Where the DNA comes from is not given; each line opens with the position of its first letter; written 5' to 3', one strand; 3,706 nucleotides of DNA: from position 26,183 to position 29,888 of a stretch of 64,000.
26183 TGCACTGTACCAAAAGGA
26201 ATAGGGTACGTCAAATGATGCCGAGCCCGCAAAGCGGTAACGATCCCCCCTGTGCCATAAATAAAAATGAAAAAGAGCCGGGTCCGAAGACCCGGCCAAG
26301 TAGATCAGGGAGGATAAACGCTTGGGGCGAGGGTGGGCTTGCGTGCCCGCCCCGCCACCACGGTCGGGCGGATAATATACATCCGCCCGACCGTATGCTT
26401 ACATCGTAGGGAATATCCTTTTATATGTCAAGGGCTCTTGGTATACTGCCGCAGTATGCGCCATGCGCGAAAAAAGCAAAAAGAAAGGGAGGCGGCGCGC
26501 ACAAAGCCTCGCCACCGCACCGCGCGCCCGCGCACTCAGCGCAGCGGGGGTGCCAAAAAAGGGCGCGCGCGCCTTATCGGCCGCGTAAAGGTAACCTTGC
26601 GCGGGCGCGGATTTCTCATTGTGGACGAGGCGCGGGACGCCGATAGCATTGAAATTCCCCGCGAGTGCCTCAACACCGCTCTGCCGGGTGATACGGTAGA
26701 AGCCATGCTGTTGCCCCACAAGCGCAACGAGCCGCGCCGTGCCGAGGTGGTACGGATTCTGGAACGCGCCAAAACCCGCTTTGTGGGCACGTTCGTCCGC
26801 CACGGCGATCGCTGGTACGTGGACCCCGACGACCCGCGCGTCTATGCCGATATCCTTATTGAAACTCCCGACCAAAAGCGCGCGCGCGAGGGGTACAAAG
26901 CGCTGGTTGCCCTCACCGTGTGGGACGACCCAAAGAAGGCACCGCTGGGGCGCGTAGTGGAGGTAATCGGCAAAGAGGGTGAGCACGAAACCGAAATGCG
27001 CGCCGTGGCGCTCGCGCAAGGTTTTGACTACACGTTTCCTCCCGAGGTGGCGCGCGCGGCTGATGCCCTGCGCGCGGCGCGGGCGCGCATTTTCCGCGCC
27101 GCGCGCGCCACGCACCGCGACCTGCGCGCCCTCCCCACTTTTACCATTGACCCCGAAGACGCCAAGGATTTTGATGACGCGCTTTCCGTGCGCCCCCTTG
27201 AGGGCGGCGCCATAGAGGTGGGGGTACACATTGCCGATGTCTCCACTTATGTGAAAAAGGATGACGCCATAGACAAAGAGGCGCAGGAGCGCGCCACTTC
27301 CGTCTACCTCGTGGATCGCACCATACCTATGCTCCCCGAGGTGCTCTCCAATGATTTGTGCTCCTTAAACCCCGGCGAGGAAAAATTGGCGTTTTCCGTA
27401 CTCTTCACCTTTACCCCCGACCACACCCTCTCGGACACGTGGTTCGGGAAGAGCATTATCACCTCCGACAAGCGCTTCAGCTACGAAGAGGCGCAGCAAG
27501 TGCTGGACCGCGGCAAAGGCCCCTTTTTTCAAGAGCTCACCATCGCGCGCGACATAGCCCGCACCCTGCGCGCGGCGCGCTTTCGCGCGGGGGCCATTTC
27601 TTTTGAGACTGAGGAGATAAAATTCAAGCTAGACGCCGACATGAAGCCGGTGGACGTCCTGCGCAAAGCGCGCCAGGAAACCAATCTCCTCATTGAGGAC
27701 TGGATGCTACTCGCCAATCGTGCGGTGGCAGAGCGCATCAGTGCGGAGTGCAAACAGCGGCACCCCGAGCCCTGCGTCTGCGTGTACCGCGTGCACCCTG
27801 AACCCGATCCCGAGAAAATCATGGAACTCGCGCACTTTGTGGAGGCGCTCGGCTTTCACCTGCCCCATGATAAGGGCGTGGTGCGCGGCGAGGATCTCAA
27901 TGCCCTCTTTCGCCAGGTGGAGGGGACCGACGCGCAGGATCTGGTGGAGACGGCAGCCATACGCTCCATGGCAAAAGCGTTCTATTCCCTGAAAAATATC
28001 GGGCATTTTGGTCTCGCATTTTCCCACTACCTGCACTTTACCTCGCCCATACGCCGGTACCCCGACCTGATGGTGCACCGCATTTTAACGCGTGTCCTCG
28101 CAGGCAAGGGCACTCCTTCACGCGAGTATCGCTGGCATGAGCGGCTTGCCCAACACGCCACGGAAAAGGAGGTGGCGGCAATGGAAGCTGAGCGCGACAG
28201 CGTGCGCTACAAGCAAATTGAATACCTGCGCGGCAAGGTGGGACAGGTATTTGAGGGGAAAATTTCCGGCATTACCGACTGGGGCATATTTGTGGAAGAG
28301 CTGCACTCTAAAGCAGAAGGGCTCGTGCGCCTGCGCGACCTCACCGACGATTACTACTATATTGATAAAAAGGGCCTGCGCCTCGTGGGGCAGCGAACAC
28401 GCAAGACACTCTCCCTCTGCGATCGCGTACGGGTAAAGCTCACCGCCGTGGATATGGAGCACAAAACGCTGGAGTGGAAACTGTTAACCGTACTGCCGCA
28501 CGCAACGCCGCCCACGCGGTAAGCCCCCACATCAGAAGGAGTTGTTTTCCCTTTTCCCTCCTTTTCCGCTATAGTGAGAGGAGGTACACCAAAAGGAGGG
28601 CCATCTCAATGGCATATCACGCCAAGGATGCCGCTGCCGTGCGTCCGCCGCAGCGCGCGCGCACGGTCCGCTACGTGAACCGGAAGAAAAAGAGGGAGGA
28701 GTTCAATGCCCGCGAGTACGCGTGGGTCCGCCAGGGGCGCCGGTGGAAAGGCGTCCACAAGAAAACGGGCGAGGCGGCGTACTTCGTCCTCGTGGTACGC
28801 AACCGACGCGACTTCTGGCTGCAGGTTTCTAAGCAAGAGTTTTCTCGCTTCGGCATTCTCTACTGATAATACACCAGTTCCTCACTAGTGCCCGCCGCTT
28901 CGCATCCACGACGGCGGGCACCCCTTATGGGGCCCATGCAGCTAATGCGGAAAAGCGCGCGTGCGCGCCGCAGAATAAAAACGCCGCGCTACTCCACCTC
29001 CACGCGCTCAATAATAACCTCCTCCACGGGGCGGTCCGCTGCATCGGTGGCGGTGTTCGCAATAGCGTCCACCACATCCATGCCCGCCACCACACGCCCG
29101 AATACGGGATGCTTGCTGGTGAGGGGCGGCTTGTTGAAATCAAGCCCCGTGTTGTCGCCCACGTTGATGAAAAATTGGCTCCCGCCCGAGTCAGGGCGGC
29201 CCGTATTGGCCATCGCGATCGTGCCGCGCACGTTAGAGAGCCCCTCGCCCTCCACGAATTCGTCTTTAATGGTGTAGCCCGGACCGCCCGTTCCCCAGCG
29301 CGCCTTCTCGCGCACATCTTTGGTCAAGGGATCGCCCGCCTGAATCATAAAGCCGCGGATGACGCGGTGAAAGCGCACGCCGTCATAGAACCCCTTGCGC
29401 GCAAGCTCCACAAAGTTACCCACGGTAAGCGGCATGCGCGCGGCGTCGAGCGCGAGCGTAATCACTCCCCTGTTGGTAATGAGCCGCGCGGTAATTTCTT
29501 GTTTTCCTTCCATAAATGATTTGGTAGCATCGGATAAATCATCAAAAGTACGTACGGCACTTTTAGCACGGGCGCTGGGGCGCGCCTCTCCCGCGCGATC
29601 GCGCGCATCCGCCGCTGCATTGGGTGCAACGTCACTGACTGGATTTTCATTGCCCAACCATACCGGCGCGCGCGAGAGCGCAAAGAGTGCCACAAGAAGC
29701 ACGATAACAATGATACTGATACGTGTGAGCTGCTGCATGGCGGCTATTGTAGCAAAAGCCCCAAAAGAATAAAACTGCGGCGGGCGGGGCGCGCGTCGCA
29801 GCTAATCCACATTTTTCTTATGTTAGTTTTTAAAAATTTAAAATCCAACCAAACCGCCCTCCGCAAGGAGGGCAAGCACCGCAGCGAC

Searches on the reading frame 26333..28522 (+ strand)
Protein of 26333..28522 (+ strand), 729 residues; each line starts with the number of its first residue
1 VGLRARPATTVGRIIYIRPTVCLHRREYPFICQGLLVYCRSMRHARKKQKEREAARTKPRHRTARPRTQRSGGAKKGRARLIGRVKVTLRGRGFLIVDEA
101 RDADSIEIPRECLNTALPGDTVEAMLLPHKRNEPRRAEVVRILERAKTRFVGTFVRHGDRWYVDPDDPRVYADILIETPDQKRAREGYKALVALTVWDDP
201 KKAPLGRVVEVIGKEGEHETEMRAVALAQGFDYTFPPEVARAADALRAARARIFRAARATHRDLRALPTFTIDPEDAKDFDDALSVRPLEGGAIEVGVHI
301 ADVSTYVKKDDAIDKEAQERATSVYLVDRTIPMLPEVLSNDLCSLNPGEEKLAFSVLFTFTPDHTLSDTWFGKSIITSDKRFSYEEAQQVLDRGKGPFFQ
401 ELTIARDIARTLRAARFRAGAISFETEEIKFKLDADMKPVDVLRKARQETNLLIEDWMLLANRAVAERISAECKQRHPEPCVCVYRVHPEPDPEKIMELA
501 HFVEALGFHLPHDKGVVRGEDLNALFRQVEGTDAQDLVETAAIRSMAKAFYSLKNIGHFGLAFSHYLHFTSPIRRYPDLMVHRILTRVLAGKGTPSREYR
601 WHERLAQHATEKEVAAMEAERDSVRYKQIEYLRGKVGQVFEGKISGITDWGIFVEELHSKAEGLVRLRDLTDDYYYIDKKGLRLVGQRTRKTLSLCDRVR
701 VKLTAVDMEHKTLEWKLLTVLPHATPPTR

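Call 69: search_protein_families(library=pfam, proteins=[window:26333-28522:+], max_evalue=0.001)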
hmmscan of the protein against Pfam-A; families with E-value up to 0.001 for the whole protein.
window:26333-28522:+ (729 aa): 5 families
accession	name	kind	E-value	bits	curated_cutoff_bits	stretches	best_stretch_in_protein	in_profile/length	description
PF00773.25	RNB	-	2.1e-106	356.3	29.3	1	262-590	2-325/326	RNB domain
PF17876.7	CSD2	-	2e-21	76.3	26.2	1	162-236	1-74/74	Cold shock domain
PF08206.17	OB_RNB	-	1.3e-08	34.9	24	1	83-142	1-58/58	Ribonuclease B OB domain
PF00575.29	S1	-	1.9e-07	31.8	22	1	635-711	3-67/74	S1 RNA binding domain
PF17849.7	OB_Dis3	-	2.5e-05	24.7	22.8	1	184-228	31-75/77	Dis3-like cold-shock domain 2 (CSD2)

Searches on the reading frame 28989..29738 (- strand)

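Call 69: search_protein_families(library=pfam, proteins=[window:28989-29738:-], max_evalue=0.001)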
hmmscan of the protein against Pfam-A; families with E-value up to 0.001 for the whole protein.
window:28989-29738:- (249 aa): 1 family
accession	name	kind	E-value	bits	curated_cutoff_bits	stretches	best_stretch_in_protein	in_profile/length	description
PF00160.26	Pro_isomerase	-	1.4e-47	162.4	21.7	1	85-248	3-159/159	Cyclophilin type peptidyl-prolyl cis-trans isomerase/CLD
